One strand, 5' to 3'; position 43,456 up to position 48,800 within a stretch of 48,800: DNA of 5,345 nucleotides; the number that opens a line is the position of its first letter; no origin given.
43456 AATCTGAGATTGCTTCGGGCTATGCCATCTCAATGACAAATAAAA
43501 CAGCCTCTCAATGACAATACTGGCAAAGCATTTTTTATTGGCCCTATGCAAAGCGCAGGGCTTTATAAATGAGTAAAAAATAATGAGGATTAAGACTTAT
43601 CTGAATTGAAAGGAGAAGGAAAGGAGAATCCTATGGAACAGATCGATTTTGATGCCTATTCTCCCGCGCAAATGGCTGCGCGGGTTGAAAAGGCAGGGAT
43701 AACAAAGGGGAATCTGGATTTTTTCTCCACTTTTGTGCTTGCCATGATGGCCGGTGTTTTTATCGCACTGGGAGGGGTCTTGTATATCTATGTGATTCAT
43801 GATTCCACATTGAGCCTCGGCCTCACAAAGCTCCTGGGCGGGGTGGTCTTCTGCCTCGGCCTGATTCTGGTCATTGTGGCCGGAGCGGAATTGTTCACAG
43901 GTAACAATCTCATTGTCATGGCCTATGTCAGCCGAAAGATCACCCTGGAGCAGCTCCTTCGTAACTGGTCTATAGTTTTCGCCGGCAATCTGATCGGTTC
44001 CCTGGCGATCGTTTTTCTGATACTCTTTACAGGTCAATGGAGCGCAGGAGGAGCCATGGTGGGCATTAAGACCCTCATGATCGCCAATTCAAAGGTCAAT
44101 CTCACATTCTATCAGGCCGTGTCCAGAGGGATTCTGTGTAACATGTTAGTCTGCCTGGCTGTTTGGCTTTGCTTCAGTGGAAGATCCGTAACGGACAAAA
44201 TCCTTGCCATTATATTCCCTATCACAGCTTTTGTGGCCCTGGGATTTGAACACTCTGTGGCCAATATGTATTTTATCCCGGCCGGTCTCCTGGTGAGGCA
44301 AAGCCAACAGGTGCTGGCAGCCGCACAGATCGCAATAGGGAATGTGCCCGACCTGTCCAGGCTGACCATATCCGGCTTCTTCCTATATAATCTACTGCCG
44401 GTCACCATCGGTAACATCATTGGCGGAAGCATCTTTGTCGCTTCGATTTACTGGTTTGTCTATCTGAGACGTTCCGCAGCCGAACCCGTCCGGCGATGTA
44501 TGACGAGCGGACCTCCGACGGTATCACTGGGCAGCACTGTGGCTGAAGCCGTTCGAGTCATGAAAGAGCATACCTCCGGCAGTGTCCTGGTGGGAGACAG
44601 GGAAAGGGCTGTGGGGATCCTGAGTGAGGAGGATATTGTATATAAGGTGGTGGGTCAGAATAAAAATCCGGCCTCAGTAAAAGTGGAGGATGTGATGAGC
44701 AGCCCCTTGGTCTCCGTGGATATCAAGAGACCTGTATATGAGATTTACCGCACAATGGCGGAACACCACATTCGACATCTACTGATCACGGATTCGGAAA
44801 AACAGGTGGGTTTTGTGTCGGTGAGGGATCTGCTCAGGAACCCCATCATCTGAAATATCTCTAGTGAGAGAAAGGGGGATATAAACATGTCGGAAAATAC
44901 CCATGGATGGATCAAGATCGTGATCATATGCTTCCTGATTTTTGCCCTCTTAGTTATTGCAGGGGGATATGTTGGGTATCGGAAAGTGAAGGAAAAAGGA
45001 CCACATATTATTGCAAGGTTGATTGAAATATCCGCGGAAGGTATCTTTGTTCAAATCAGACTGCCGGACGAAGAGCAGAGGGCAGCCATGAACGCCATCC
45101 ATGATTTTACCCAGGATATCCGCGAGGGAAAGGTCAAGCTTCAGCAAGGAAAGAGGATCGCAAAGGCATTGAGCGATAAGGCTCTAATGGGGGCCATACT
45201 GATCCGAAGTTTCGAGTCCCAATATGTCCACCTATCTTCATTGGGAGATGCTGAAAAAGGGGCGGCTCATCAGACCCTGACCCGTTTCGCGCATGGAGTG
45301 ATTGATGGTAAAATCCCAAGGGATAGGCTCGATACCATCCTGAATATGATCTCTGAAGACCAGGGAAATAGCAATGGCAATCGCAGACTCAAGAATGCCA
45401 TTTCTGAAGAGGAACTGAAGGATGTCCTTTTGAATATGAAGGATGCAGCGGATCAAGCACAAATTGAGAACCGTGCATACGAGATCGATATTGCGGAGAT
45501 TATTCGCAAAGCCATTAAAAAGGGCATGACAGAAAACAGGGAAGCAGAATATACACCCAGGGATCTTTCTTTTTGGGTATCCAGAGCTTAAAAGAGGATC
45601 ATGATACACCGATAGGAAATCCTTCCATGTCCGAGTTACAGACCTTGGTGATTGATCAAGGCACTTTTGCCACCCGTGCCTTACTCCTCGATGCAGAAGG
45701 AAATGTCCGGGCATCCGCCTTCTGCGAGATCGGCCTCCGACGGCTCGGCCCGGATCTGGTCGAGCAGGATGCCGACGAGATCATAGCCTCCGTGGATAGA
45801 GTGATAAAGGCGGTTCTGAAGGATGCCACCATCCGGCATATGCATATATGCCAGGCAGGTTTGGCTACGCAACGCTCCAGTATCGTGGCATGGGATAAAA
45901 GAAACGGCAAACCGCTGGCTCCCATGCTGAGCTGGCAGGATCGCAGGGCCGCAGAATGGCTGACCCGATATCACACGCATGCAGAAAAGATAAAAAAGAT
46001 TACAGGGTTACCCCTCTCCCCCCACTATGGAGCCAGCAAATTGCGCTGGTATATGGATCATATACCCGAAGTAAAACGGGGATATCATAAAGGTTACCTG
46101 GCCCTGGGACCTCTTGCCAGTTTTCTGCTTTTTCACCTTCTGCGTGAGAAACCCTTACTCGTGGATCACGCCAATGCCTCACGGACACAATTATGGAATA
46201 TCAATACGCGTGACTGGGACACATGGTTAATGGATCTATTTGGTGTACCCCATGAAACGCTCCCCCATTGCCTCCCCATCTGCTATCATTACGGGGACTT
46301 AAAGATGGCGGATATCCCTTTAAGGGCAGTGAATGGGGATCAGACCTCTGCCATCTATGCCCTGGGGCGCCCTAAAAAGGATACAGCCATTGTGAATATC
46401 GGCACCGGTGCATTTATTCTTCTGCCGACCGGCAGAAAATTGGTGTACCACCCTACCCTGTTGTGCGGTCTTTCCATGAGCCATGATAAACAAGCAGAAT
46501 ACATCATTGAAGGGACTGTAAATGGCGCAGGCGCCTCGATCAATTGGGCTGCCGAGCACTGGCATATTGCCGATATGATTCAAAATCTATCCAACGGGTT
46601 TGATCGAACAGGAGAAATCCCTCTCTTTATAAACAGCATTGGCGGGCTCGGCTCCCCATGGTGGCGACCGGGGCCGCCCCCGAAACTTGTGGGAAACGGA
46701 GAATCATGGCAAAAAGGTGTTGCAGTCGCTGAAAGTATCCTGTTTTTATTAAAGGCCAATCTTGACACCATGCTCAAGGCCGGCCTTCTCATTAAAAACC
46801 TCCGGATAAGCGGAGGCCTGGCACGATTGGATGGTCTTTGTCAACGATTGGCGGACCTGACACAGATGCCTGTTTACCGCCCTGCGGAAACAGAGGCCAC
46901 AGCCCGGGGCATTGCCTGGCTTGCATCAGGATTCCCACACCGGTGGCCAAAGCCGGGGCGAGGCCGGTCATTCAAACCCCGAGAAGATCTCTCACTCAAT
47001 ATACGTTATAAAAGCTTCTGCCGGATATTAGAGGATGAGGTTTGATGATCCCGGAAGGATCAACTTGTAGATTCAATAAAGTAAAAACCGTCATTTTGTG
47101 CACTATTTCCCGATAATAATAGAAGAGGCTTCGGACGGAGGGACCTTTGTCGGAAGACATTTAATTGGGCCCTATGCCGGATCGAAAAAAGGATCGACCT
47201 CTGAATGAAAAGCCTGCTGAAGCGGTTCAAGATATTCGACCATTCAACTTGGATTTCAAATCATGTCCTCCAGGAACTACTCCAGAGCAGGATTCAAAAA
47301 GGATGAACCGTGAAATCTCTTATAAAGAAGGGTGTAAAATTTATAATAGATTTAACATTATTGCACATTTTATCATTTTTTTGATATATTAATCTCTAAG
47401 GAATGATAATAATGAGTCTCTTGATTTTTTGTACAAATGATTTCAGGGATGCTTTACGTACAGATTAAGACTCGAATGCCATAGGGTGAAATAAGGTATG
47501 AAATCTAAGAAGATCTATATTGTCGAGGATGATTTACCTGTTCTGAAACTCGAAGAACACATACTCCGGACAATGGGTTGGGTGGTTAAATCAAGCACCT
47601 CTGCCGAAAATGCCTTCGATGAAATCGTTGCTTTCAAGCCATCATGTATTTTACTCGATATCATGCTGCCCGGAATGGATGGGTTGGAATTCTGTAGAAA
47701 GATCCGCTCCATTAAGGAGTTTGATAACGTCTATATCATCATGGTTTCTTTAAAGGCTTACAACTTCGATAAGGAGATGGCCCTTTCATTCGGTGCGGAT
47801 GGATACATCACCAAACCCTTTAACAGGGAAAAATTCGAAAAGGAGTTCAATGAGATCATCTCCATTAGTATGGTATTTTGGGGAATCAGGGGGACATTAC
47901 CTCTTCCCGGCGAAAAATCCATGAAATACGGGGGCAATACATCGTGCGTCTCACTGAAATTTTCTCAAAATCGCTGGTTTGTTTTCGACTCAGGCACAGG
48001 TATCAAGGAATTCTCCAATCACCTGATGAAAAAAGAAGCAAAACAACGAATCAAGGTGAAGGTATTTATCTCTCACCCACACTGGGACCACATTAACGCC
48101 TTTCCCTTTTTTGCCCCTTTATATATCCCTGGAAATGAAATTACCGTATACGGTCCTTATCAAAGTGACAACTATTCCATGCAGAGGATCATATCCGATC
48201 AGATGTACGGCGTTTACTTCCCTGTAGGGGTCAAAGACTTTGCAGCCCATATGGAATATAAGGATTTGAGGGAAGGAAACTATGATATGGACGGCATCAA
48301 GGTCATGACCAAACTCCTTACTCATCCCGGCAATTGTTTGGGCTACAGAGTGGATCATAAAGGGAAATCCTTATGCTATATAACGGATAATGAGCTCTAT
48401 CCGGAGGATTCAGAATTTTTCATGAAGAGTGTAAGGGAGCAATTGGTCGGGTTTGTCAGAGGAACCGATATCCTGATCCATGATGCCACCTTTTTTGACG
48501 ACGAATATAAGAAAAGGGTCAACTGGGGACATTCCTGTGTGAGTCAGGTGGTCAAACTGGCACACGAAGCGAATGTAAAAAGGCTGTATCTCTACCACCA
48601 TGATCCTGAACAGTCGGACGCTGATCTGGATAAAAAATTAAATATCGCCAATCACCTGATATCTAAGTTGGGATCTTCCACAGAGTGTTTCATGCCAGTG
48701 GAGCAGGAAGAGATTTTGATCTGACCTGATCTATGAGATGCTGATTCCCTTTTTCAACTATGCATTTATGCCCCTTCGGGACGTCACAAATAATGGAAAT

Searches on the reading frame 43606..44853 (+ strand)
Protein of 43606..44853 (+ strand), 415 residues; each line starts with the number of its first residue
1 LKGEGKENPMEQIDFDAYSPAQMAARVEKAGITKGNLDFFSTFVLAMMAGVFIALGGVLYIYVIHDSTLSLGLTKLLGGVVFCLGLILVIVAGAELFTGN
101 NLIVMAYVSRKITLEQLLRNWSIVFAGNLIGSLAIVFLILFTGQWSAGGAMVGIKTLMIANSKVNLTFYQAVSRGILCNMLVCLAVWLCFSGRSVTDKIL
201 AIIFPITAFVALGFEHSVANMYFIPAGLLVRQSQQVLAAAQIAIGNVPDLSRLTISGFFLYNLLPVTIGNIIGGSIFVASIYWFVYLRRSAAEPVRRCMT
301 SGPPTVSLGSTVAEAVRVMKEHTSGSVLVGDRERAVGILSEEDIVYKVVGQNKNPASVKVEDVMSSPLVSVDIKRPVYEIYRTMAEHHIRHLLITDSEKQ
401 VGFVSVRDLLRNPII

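Call 33: search_protein_families(library=ncbifam, proteins=[window:43606-44853:+], max_evalue=1e-10)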
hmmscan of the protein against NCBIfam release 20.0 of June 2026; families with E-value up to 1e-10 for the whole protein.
window:43606-44853:+ (415 aa): 5 families
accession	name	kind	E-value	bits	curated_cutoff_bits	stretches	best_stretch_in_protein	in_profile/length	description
TIGR04060.1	formate_focA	equivalog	6.7e-79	264.8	290.1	1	22-287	2-267/268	formate transporter FocA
NF008069.0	PRK10805.1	equivalog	2.6e-77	260.1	440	1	14-290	6-282/285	formate transporter FocA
TIGR00790.1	fnt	subfamily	3.9e-75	252.5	232.3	1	39-288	6-239/239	formate/nitrite family transporter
NF007261.0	PRK09713.1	exception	8e-61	206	499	1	12-289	4-280/282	formate transporter FocB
NF008595.0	PRK11562.1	equivalog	4e-28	98.5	293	1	23-288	12-251/268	nitrite transporter NirC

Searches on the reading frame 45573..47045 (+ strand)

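Call 33: search_protein_families(library=ncbifam, proteins=[window:45573-47045:+], max_evalue=1e-10)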
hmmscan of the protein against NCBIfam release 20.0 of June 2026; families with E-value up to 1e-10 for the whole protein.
window:45573-47045:+ (490 aa): 7 families
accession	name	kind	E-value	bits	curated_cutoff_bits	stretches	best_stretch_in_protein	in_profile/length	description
TIGR01311.1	glycerol_kin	equivalog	5e-81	272.5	590.35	1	26-452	5-447/496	glycerol kinase GlpK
NF000756.0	PRK00047.1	subfamily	3.9e-76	256.3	498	1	25-452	8-449/502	glycerol kinase GlpK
TIGR01312.1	XylB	equivalog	2e-33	115.7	380.25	1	27-452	3-436/481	xylulokinase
TIGR01314.1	gntK_FGGY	equivalog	9.7e-23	80.4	648.55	1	25-330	3-308/505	gluconokinase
NF011601.0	PRK15027.1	equivalog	9e-18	63.9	912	1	26-451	4-432/484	xylulokinase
NF008187.0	PRK10939.1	equivalog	1.7e-13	50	528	0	24-233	6-212/521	autoinducer-2 kinase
TIGR01315.1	5C_CHO_kinase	subfamily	5.6e-13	48.4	408.7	0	26-158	4-143/541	FGGY family pentulose kinase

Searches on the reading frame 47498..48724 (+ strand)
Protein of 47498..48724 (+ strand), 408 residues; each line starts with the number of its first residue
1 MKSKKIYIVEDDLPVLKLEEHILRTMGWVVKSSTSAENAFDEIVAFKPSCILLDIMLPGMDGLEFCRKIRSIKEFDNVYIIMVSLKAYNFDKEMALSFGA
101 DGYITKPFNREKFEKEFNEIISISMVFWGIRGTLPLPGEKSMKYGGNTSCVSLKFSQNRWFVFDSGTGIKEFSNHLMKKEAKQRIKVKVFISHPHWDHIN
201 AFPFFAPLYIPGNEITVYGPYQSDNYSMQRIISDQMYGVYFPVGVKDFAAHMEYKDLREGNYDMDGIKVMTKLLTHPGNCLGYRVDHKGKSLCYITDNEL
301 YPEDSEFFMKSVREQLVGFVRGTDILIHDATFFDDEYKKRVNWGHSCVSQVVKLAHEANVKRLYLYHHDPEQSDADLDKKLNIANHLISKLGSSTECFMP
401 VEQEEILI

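Call 33: search_protein_families(library=ncbifam, proteins=[window:47498-48724:+], max_evalue=1e-10)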
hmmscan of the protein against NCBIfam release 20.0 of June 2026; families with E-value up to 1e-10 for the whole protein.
window:47498-48724:+ (408 aa): 38 families (the best 25 are shown)
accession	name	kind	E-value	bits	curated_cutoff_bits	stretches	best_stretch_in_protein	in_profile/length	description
TIGR02651.1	RNase_Z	equivalog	7.3e-25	87.6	292.95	2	313-381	213-281/302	ribonuclease Z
NF040534.1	resp_reg_YycF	equivalog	3.1e-22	79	340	1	4-110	1-104/231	response regulator YycF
NF000801.0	PRK00055.1-3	equivalog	1.5e-21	76.8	252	1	313-374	216-277/307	ribonuclease Z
TIGR02154.1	PhoB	equivalog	2.8e-21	75.9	296.2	1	3-111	2-110/226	phosphate regulon transcriptional regulator PhoB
NF040689.1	MtrAB_MtrA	equivalog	1.7e-19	70.1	300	1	6-112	1-104/219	MtrAB system response regulator MtrA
NF007005.1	PRK09468.1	equivalog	6.6e-19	68.3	331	1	2-112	2-110/237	osmolarity response regulator transcription factor OmpR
NF007982.1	PRK10710.1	equivalog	3.2e-18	66.1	380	1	3-110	7-111/235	envelope stress response regulator BaeR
NF038297.2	hybrid_HK_HrmK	equivalog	1.1e-17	64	725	1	2-113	489-600/607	hybrid histidine kinase/response regulator HrmK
NF033117.2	vanR_ACDEGLN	exception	1.6e-17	63.9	350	1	6-109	1-101/226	VanR-ABDEGLN family response regulator transcription factor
NF041733.1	resp_reg_CseB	equivalog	2.4e-17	63.1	350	1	5-110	2-104/228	two-component system response regulator CseB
NF045944.1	ResRegRpaBCyano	equivalog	7.1e-17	61.5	330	1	8-121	2-112/229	response regulator transcription factor RpaB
NF053854.1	RespRegPhoBBctds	equivalog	1.3e-15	57.4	270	1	6-109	1-103/225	two-component system response regulator PhoB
NF007135.0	PRK09581.1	equivalog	1.3e-15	57.2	474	1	5-110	4-109/457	PleD family two-component system response regulator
NF033120.0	vanR_FM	exception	5.4e-15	55.7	460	1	1-109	1-106/231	vancomycin resistance response regulator transcription factor, VanR-F/VanR-M family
NF008296.0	PRK11083.1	equivalog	7.7e-15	54.9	273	1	1-109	1-106/228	two-component system response regulator CreB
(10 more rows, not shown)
